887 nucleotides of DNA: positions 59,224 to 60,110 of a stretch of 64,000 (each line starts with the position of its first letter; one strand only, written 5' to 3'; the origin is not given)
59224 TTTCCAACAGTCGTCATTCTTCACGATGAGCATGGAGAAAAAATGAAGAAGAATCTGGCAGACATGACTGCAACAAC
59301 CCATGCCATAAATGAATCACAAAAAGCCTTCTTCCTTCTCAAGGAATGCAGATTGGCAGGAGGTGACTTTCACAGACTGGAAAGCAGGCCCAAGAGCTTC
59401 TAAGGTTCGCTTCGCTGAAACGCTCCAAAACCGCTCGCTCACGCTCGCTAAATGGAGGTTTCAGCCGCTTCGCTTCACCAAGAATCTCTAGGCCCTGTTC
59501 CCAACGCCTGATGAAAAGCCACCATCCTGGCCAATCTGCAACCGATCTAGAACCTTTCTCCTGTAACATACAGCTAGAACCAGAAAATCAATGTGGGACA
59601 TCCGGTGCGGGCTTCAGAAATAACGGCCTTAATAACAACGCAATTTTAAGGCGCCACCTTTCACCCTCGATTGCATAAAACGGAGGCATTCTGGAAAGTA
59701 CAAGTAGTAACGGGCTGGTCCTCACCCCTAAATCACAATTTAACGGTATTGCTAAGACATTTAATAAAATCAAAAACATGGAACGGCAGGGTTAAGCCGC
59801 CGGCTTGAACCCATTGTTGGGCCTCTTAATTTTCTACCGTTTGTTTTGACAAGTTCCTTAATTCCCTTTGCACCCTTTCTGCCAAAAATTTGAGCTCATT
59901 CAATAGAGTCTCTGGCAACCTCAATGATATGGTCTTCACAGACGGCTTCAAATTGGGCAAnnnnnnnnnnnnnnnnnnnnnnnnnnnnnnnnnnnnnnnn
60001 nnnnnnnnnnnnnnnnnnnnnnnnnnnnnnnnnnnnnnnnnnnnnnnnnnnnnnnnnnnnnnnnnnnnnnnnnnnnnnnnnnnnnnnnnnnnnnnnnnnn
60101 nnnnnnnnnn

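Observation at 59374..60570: Two 131-bp near-identical inverted repeats bracket a 935-bp gene-less segment in the window's only large intergenic gap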

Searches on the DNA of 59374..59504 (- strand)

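Call 37: build_rna_model(alignment_id=A1, structure=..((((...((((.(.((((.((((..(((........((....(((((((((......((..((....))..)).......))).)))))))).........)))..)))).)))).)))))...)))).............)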
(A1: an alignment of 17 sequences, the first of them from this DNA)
Model R1 built from alignment A1 (17 sequences, 143 columns); structure: as given.
model positions 132; base pairs 35; branch points 0; effective number of sequences 1.11; information 0.59 bits per position. Calibrated on 0.2 Mb of random sequence (short: E-values are rough).
structure used (alignment columns):
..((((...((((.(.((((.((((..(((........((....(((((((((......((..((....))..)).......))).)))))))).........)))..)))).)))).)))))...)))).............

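Call 38: search_with_rna_model(model_id=R1, sources=[window, L001, L003, L004, L005, L006, L007, L008, L009, L010, L011, L012, L013, L014, L015, L016, L017, L018, L019, L020, L021, L022, L023, L024, L025], max_evalue=1)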
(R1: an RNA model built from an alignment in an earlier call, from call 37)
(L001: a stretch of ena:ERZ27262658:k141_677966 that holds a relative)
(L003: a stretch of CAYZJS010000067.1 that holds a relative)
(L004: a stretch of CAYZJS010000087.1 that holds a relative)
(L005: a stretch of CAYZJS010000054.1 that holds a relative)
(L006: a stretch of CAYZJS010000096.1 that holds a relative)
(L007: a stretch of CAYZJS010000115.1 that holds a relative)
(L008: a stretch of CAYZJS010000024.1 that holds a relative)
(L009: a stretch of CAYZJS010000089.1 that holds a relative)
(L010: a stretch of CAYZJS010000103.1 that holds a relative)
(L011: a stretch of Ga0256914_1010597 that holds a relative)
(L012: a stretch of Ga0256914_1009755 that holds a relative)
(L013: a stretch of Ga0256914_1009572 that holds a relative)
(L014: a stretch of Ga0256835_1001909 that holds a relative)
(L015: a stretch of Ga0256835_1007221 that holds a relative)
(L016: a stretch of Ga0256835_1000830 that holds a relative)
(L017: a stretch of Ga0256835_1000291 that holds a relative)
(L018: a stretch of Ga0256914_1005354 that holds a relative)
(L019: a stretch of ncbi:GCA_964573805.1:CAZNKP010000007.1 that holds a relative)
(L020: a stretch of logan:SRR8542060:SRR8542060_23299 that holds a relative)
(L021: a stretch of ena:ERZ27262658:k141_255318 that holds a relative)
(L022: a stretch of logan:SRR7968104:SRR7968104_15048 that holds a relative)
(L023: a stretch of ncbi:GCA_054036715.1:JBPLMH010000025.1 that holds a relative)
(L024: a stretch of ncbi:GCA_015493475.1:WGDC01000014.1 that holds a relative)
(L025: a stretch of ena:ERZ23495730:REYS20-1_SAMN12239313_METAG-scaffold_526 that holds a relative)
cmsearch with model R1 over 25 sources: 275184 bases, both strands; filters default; matches with E-value up to 1: 48.
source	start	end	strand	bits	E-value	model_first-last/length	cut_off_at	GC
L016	778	908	-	153.8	5e-40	1-132/132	no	0.53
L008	2652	2784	-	152.2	1.5e-39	1-132/132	no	0.53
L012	5460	5592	-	151.1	2.9e-39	1-132/132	no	0.53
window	60440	60570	+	151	3.2e-39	1-132/132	no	0.53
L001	12117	12247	+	151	3.2e-39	1-132/132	no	0.53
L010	2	134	+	150.1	5.4e-39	1-132/132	no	0.54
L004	736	869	-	149.8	6.6e-39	1-132/132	no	0.53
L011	43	176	+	149.8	6.6e-39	1-132/132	no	0.53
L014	11819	11948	-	149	1.2e-38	1-132/132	no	0.54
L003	4848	4980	-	148.9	1.2e-38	1-132/132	no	0.56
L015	9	138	+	148.8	1.3e-38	1-132/132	no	0.55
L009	4626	4759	+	148.4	1.6e-38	1-132/132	no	0.54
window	59374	59504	-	147.6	2.8e-38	1-132/132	no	0.54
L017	1797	1926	-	147.1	3.8e-38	1-132/132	no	0.54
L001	11051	11181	-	146.2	7e-38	1-132/132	no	0.55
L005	8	141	-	143.7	3.4e-37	1-132/132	no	0.54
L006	8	141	-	143.7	3.4e-37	1-132/132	no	0.54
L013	2043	2176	-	143.7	3.4e-37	1-132/132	no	0.54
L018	8364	8497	+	143.7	3.4e-37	1-132/132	no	0.54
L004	1182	1313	+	126.8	1.8e-32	1-132/132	no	0.52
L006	451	582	+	126.2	2.6e-32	1-132/132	no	0.53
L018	7923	8054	-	126.2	2.6e-32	1-132/132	no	0.53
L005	439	571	+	122.8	2.2e-31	1-132/132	no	0.53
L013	2474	2606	+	122.8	2.2e-31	1-132/132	no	0.53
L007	1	122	+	120.2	1.2e-30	13-132/132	5'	0.54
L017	2348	2476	+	114.3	5.4e-29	1-132/132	no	0.53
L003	5173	5275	+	68.1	3.9e-16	1-132/132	no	0.5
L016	1255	1348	+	59.1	1.3e-13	1-132/132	no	0.56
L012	6019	6088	+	46.7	3.7e-10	1-70/132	3'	0.54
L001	12113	12243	-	28.6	4e-05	1-132/132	no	0.53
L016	782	912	+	28.2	5.1e-05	1-132/132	no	0.53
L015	5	134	-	26.5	0.00015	1-132/132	no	0.54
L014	11822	11952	+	26.3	0.00017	1-132/132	no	0.53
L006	447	578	-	24.7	0.00048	1-132/132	no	0.54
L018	7927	8058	+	24.7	0.00048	1-132/132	no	0.54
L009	4277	4319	-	24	0.00077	1-132/132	no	0.47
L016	1251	1344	-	22.8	0.0016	1-132/132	no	0.59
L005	436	567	-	21.3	0.0044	1-132/132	no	0.54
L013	2471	2602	-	21.3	0.0044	1-132/132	no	0.54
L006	12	145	+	21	0.0052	1-132/132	no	0.55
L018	8360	8493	-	21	0.0052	1-132/132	no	0.55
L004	1178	1309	-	20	0.01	1-132/132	no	0.52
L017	1801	1930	+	19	0.019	1-132/132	no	0.52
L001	11055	11185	+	18.8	0.022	1-132/132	no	0.56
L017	2344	2472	-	18.4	0.028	1-132/132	no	0.54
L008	3117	3138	+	15.4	0.19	1-22/132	3'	0.41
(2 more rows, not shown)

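Call 45: search_with_rna_model(model_id=R1, sources=[L026, L027, L028, L029], max_evalue=10)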
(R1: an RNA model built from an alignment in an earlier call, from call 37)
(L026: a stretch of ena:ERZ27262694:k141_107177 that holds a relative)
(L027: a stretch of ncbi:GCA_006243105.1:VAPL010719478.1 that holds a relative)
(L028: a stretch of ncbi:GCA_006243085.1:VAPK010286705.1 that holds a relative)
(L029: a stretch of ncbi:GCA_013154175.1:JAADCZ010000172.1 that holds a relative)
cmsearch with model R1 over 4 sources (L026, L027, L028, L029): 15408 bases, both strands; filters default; matches with E-value up to 10: 0.
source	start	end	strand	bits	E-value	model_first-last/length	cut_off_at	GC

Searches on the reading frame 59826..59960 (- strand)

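Call 6: search_protein_families(library=pfam, proteins=[window:59826-59960:-], max_evalue=1)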
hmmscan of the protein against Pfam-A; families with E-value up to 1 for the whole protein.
window:59826-59960:- (44 aa): 1 family
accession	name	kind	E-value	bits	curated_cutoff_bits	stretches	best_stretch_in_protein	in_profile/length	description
PF12441.14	CopG_antitoxin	-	6.1e-07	30.5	28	1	1-30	35-64/79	CopG antitoxin of type II toxin-antitoxin system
